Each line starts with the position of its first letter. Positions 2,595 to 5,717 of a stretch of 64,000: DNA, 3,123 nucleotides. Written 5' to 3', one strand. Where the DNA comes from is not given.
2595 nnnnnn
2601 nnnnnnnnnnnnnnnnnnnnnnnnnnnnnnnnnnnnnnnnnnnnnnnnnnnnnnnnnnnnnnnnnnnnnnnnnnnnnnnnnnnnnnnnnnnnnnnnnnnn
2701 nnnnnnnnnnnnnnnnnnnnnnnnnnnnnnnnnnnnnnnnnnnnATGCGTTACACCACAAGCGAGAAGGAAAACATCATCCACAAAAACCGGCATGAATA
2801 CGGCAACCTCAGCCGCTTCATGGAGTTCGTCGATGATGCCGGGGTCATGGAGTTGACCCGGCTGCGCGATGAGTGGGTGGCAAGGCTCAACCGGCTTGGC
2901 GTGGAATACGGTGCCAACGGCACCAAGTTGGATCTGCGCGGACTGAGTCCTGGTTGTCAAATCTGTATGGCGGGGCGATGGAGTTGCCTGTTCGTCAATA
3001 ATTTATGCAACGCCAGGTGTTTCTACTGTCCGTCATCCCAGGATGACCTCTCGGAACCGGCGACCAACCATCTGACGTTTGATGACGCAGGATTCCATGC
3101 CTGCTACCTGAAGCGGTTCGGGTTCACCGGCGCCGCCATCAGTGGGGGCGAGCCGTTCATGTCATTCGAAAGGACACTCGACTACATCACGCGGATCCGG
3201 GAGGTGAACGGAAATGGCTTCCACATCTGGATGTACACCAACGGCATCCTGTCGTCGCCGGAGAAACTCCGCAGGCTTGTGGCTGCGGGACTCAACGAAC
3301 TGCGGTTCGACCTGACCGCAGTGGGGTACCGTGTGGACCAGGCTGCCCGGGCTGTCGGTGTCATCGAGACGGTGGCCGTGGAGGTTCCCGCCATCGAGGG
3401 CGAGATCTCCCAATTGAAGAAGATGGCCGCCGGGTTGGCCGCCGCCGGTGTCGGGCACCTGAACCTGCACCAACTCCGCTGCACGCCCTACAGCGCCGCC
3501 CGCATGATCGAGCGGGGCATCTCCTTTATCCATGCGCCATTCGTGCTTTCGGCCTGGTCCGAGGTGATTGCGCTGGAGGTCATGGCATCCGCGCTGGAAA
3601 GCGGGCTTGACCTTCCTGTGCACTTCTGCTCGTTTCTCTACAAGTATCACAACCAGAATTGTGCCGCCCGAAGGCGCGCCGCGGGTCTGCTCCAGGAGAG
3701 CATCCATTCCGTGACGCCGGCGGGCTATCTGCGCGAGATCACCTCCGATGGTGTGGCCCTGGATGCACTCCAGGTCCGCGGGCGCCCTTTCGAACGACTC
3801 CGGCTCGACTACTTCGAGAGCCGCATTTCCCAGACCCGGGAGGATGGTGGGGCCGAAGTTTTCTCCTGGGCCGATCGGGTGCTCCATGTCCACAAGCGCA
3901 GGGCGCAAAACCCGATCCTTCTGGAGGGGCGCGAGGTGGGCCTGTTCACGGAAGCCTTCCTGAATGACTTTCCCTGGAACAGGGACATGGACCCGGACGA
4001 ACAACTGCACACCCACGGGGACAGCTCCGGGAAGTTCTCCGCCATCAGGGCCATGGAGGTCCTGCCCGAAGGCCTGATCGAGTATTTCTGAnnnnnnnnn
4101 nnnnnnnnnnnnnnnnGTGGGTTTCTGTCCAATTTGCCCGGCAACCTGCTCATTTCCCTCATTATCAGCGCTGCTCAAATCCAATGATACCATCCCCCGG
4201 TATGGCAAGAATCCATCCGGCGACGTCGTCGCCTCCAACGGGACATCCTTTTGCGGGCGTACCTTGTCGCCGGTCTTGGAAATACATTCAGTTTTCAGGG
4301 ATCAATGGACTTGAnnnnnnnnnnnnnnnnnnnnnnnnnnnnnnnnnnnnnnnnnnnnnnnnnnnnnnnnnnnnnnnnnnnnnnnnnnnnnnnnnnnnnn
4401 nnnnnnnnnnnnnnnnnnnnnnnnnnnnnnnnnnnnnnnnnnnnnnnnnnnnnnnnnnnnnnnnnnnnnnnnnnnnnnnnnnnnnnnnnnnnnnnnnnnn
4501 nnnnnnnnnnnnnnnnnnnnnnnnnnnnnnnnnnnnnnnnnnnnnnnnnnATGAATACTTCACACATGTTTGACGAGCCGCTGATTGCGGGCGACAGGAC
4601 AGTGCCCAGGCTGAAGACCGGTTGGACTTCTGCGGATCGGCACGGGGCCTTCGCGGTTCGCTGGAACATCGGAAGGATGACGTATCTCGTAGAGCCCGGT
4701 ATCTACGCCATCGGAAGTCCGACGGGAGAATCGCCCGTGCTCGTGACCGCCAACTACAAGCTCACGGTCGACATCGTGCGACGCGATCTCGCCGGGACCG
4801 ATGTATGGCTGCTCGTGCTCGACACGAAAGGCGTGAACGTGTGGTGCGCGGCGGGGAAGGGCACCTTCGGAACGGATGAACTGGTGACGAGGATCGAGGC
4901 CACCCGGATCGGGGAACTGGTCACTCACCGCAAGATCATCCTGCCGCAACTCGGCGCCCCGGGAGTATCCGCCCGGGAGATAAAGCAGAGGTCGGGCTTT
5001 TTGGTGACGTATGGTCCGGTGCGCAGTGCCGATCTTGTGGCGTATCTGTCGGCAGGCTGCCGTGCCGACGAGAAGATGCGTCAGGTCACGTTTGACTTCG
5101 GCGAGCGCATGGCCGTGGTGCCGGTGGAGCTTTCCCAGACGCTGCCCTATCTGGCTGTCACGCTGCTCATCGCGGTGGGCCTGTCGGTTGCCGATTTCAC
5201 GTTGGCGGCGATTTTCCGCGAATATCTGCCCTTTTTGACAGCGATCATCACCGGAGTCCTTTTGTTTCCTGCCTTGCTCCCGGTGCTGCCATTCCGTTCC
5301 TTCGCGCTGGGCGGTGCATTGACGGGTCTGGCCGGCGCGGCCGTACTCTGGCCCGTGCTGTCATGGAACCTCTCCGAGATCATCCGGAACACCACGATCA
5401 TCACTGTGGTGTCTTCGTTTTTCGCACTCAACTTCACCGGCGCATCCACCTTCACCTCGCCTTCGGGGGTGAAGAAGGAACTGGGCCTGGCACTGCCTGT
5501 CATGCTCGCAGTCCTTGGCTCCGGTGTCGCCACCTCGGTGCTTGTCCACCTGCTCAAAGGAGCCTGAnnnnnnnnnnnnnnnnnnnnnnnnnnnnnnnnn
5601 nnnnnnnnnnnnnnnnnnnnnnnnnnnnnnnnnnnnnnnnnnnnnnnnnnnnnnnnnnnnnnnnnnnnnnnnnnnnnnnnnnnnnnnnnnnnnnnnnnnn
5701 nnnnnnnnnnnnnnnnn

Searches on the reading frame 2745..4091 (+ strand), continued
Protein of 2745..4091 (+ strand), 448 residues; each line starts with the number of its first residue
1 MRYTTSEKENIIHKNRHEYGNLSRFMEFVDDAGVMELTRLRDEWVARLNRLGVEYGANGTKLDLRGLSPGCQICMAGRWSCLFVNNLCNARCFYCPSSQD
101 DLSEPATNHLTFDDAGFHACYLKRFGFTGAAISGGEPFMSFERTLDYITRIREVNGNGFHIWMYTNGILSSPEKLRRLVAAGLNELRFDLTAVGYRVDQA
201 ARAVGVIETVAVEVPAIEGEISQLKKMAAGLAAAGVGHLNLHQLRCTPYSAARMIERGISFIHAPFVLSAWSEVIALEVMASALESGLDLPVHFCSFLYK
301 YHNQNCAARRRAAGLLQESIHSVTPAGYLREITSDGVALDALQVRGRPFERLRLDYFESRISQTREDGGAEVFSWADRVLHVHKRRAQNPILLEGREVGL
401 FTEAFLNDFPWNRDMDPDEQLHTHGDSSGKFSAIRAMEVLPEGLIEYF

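Call 68: search_protein_representatives(alignment_id=A2)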
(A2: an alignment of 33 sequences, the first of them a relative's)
Query: 33 sequences, 470 profile positions. Proteins with E-value up to 0.001 (for the whole library): 4663; up to 1e-10: 1262; up to 1e-30: 754. The best 150 are listed.
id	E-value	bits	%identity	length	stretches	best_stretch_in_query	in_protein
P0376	5.6e-190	648.9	-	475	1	7-470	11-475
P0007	3.6e-187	639.6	-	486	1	1-470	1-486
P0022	1.3e-186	637.7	-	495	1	5-470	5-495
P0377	4.6e-178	609.6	-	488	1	5-470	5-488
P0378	2.7e-176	603.7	-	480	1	2-470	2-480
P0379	2.8e-176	603.7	-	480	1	8-470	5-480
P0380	1.3e-175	601.5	-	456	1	2-470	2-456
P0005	1.7e-174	597.8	-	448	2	1-344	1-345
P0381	4.9e-172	589.7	-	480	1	5-470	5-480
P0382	1.1e-171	588.6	-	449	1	8-469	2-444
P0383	2.2e-171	587.6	-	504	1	3-468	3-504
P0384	2.6e-170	584.0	-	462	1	2-470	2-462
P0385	7.1e-170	582.6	-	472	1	6-470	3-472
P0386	9.6e-170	582.1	-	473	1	3-470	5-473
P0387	2.7e-169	580.7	-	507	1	6-470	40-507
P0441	8.7e-137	473.5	-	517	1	10-469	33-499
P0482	9.2e-120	417.3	-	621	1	25-470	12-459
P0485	4.4e-118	411.8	-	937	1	34-468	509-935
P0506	1.1e-112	394.1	-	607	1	8-468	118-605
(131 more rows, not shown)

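Call 69: search_protein_families(library=pfam, proteins=[P0485, P0482, P0506, P0441, P0387], max_evalue=0.001)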
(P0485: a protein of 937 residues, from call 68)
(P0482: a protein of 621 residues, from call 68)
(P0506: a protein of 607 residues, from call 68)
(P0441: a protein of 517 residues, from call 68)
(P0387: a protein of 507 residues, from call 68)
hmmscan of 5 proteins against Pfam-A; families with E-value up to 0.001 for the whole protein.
P0485 (937 aa): 3 families
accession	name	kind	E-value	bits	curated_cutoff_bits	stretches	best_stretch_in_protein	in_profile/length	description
PF04055.27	Radical_SAM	-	2.6e-30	106.2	29.5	2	205-364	3-165/166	Radical SAM superfamily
PF02310.24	B12-binding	-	2.3e-18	66.6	32.1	1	35-145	12-121/121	B12 binding domain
PF13353.11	Fer4_12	-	0.00065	20.4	22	0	549-641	3-91/137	4Fe-4S single cluster domain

P0482 (621 aa): 2 families
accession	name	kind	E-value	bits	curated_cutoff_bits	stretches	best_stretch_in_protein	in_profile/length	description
PF04055.27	Radical_SAM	-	4.5e-11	43.6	29.5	1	72-178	5-109/166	Radical SAM superfamily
PF13353.11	Fer4_12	-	4.3e-06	27.5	22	1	61-154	3-91/137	4Fe-4S single cluster domain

P0506 (607 aa): 3 families
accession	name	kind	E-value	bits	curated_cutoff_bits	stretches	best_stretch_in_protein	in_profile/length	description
PF04055.27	Radical_SAM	-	2.7e-12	47.6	29.5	1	194-303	4-111/166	Radical SAM superfamily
PF05402.18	PqqD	-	7e-11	42.7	23.4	1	39-94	12-67/67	Coenzyme PQQ synthesis protein D (PqqD)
PF13353.11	Fer4_12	-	6.6e-06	26.9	22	1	184-277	3-91/137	4Fe-4S single cluster domain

P0441 (517 aa): 2 families
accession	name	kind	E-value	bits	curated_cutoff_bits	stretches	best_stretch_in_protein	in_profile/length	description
PF04055.27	Radical_SAM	-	1.9e-10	41.6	29.5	1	109-213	6-111/166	Radical SAM superfamily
PF13353.11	Fer4_12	-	2.8e-05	24.9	22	1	97-190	3-94/137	4Fe-4S single cluster domain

P0387 (507 aa): 2 families
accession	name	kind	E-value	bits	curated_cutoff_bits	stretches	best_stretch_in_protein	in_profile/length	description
PF04055.27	Radical_SAM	-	3e-11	44.2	29.5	1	118-227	3-112/166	Radical SAM superfamily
PF13353.11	Fer4_12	-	1.2e-07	32.5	22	1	109-201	3-92/137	4Fe-4S single cluster domain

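Call 71: search_protein_families(library=ncbifam, proteins=[P0506], max_evalue=0.00001)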
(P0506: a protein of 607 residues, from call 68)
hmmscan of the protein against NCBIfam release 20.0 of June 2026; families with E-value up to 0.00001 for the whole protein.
P0506 (607 aa): 5 families
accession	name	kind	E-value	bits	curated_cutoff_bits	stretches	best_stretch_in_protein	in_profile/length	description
TIGR03859.1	PQQ_PqqD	equivalog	6.2e-10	38.8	46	1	44-94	31-80/81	pyrroloquinoline quinone biosynthesis peptide chaperone PqqD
TIGR02668.1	moaA_archaeal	equivalog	1.1e-09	37.7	325.25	1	193-305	16-120/303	GTP 3',8-cyclase MoaA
NF001199.0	PRK00164.2-1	equivalog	3.5e-09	36.2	231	1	193-305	18-122/308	GTP 3',8-cyclase MoaA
TIGR02666.1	moaA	equivalog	6.6e-09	35.2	284.05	1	194-303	17-124/336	GTP 3',8-cyclase MoaA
TIGR03977.1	rSAM_pair_HxsC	equivalog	3e-07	29.6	267.9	1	189-300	27-131/292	His-Xaa-Ser system radical SAM maturase HxsC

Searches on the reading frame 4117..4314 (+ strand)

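Call 47: search_protein_families(library=pfam, proteins=[window:4117-4314:+], max_evalue=0.1)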
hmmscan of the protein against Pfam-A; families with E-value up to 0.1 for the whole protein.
window:4117-4314:+ (65 aa): 1 family
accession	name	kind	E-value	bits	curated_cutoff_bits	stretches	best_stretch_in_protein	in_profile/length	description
PF23165.1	zf-C2H2_FBX41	-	0.017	15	24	1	3-20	4-21/30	F-box only protein 41 C2H2 zinc finger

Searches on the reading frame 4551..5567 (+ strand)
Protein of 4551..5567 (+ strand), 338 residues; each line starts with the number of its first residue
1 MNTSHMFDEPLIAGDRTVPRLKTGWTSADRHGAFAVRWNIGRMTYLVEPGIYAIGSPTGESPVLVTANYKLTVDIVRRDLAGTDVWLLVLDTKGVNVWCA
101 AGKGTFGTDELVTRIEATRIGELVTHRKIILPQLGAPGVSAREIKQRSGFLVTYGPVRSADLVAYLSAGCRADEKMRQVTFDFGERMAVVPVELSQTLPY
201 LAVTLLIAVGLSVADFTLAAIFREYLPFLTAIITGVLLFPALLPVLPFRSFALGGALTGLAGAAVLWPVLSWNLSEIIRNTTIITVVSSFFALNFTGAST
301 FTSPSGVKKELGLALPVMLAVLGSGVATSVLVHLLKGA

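Call 3: search_protein_families(library=pfam, proteins=[window:4551-5567:+], max_evalue=0.01)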
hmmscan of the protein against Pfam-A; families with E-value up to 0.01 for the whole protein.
window:4551-5567:+ (338 aa): 1 family
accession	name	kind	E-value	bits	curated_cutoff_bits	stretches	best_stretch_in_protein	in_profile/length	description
PF03599.22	CdhD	-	1.9e-13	50.4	24.8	1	47-160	268-381/387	CO dehydrogenase/acetyl-CoA synthase delta subunit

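Call 4: search_protein_families(library=ncbifam, proteins=[window:4551-5567:+], max_evalue=0.01)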
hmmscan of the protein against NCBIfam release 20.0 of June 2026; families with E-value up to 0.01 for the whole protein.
window:4551-5567:+ (338 aa): 3 families
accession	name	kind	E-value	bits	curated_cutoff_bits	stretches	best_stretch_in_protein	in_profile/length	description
NF040863.1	HgcA_corrinoid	equivalog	1.7e-119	398.8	275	1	18-332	1-322/325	mercury methylation corrinoid protein HgcA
NF043039.1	HgcAB_like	equivalog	1.2e-61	209.3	285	1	45-287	14-245/350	HgcAB-like fusion protein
NF003195.0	PRK04165.1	equivalog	1.4e-22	80.2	306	1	46-168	323-445/450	acetyl-CoA decarbonylase/synthase complex subunit gamma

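Call 14: find_homologous_proteins(query=window:4551-5567:+, max_evalue=1e-10)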
Query window:4551-5567:+ (338 aa): 7999 proteins with E <= 1e-10 among 8000 candidates; the best 120 are listed.
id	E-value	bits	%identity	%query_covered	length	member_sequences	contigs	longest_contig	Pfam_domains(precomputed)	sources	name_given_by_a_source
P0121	6.1e-216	734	100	100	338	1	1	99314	PF03599.23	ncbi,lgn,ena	-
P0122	1.1e-91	325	49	95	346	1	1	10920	PF03599.23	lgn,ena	-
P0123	2.3e-91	324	49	91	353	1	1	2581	PF03599.23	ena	-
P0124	3.7e-91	324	52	88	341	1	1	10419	PF03599.23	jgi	jgi:hypothetical protein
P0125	6.0e-91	323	49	95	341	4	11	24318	PF03599.23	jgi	jgi:hypothetical protein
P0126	6.3e-91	323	48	96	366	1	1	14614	PF03599.23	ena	-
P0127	7.8e-91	323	50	94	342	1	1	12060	PF03599.23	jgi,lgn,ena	-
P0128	9.7e-91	322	52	92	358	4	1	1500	PF03599.23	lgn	-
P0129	1.0e-90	322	49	93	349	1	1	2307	PF03599.23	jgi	jgi:hypothetical protein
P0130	1.3e-90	322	49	94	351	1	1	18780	PF03599.23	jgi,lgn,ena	-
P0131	1.3e-90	322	49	95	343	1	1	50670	PF03599.23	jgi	jgi:hypothetical protein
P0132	1.4e-90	322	49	93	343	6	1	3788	PF03599.23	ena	-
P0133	3.0e-90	321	48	95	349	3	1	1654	PF03599.23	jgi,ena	-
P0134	4.0e-90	320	47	99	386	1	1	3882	PF03599.23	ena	-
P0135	6.1e-90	320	49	91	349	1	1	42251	PF03599.23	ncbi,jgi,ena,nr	ncbi:MAG: mercury methylation corrinoid protein HgcA [Defluviitaleaceae bacterium]|nr:mercury methyl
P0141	3.0e-89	318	50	94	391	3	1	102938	PF03599.23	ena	-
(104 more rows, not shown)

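Call 25: find_related_loci(query=A1, collection=metagenome_contigs, flank=10000)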
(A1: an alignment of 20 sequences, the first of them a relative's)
Query A1 (338 aa) in metagenome_contigs; peptide patterns used: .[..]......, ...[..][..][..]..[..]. (x = any residue, [..] = any of these).
600 stretches matched a pattern (row limit reached: there are more); 598 encode a relative of the query (tblastn E <= 1e-3); the best 80 are kept; 80 distinct loci.
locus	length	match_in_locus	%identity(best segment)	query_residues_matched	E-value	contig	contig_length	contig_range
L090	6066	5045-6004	50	3-319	2e-95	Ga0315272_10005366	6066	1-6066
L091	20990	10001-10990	48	8-326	1e-94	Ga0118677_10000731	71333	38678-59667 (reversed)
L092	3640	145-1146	47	2-335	5e-95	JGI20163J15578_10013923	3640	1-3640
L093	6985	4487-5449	50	18-323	3e-93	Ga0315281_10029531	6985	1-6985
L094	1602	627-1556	50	29-335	1e-98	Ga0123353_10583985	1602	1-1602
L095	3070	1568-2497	50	18-319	1e-93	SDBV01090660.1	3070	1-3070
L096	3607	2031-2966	50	18-326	8e-91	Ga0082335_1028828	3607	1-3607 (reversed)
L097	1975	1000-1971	46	15-335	3e-94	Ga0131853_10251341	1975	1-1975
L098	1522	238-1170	50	18-319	7e-96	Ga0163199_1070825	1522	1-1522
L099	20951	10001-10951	47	17-320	1e-89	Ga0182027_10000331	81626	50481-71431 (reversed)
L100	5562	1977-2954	48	16-326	9e-89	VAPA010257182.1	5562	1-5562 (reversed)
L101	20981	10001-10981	45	15-338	1e-88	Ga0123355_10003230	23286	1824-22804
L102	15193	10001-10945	50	7-318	2e-88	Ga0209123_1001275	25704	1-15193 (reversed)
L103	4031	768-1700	47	29-337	1e-88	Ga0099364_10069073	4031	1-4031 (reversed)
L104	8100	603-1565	47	18-335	2e-88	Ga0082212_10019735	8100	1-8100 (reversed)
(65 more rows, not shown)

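Call 62: find_encoding_contigs(protein=P0131, flank=6000, max_places=2)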
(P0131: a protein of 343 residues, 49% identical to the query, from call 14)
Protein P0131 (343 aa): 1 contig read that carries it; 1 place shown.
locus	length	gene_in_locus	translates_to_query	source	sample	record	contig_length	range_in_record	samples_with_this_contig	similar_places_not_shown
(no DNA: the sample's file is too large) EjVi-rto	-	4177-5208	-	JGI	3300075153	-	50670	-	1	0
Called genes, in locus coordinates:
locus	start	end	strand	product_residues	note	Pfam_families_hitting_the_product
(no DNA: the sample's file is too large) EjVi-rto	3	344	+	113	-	?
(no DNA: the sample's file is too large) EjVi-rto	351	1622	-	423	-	PF00579:tRNA-synt_1b, PF01479:S4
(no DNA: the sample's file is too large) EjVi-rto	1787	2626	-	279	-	-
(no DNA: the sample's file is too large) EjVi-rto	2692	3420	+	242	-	PF00849:PseudoU_synth_2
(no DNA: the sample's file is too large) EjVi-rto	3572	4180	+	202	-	PF12840:HTH_20 (faint), PF12802:MarR_2, PF22166:WHD_ArnR1 (weak), PF01047:MarR, PF13463:HTH_27 (weak)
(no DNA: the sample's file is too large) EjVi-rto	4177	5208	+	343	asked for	PF03599:CdhD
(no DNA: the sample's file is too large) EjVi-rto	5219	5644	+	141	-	PF12838:Fer4_7 (weak), PF13183:Fer4_8 (faint), PF14697:Fer4_21 (faint), PF00037:Fer4, PF12837:Fer4_6, PF13237:Fer4_10, PF12838:Fer4_7 (weak), PF13187:Fer4_9, +3 more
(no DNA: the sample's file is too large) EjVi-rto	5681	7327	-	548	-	PF00072:Response_reg, PF08448:PAS_4, PF00512:HisKA, PF02518:HATPase_c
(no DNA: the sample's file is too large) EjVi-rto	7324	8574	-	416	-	PF00512:HisKA, PF02518:HATPase_c, PF00072:Response_reg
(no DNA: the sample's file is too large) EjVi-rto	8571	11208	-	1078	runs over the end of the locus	PF13646:HEAT_2 (faint), PF00211:Guanylate_cyc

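Call 63: find_encoding_contigs(protein=P0141, flank=6000, max_places=2)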
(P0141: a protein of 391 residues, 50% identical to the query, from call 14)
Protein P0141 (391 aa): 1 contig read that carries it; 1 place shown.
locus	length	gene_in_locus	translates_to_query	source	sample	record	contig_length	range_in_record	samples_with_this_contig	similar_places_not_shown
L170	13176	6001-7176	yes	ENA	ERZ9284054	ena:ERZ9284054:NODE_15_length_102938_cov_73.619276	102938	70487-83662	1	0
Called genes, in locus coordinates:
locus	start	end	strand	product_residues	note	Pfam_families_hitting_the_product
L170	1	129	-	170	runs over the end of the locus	PF00583:Acetyltransf_1, PF13673:Acetyltransf_10 (weak), PF13508:Acetyltransf_7, PF08445:FR47 (faint)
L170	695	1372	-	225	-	PF20344:DUF6639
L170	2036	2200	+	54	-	-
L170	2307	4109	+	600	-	-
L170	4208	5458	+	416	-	PF00990:GGDEF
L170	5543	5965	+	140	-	PF13279:4HBT_2, PF03061:4HBT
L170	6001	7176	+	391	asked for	PF03599:CdhD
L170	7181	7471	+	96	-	PF13187:Fer4_9, PF25160:LdpA_Fe-S-bd (weak), PF13237:Fer4_10, PF14697:Fer4_21, PF00037:Fer4 (weak), PF12797:Fer4_2 (weak), PF12837:Fer4_6 (weak), PF12838:Fer4_7, +5 more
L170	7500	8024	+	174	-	-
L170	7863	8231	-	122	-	-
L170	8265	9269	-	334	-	PF13310:Virulence_RhuM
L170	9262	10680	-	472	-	PF01420:Methylase_S (faint)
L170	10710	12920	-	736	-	PF13588:HSDR_N_2, PF02384:N6_Mtase, PF07669:Eco57I (faint), PF02384:N6_Mtase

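Call 64: find_encoding_contigs(protein=P0125, flank=6000, max_places=2)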
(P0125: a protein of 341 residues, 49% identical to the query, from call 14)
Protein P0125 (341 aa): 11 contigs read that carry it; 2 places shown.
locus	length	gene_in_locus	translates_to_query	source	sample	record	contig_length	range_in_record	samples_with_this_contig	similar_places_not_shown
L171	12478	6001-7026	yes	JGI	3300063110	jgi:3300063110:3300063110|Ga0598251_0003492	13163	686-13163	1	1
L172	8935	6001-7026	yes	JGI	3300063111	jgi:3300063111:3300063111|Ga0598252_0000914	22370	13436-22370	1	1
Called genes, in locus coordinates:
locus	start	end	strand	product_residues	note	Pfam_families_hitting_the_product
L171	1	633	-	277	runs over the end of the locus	PF02666:PS_Dcarbxylase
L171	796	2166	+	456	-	-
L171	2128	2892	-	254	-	PF01925:TauE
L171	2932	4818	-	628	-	PF13522:GATase_6, PF13537:GATase_7, PF12481:DUF3700 (weak), PF00733:Asn_synthase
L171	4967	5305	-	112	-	PF01740:STAS, PF13466:STAS_2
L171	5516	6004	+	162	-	PF01978:TrmB (faint), PF12802:MarR_2, PF25213:HVO_A0261_N (weak), PF01047:MarR, PF09339:HTH_IclR (weak)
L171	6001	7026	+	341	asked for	PF03599:CdhD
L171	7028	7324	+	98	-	PF00037:Fer4 (weak), PF12797:Fer4_2 (weak), PF12837:Fer4_6, PF13237:Fer4_10, PF12838:Fer4_7, PF13187:Fer4_9, PF12797:Fer4_2 (weak), PF00037:Fer4 (weak), +6 more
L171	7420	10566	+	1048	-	PF01636:APH, PF01551:Peptidase_M23, PF00202:Aminotran_3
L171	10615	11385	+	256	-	PF01209:Ubie_methyltran (weak), PF05175:MTS, PF03848:TehB (weak), PF13489:Methyltransf_23, PF13847:Methyltransf_31, PF08241:Methyltransf_11, PF08242:Methyltransf_12, PF13649:Methyltransf_25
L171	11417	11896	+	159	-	PF04191:PEMT, PF04140:ICMT (weak)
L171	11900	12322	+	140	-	PF04304:DUF454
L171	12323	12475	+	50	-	-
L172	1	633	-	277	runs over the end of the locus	PF02666:PS_Dcarbxylase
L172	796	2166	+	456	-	-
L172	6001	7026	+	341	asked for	PF03599:CdhD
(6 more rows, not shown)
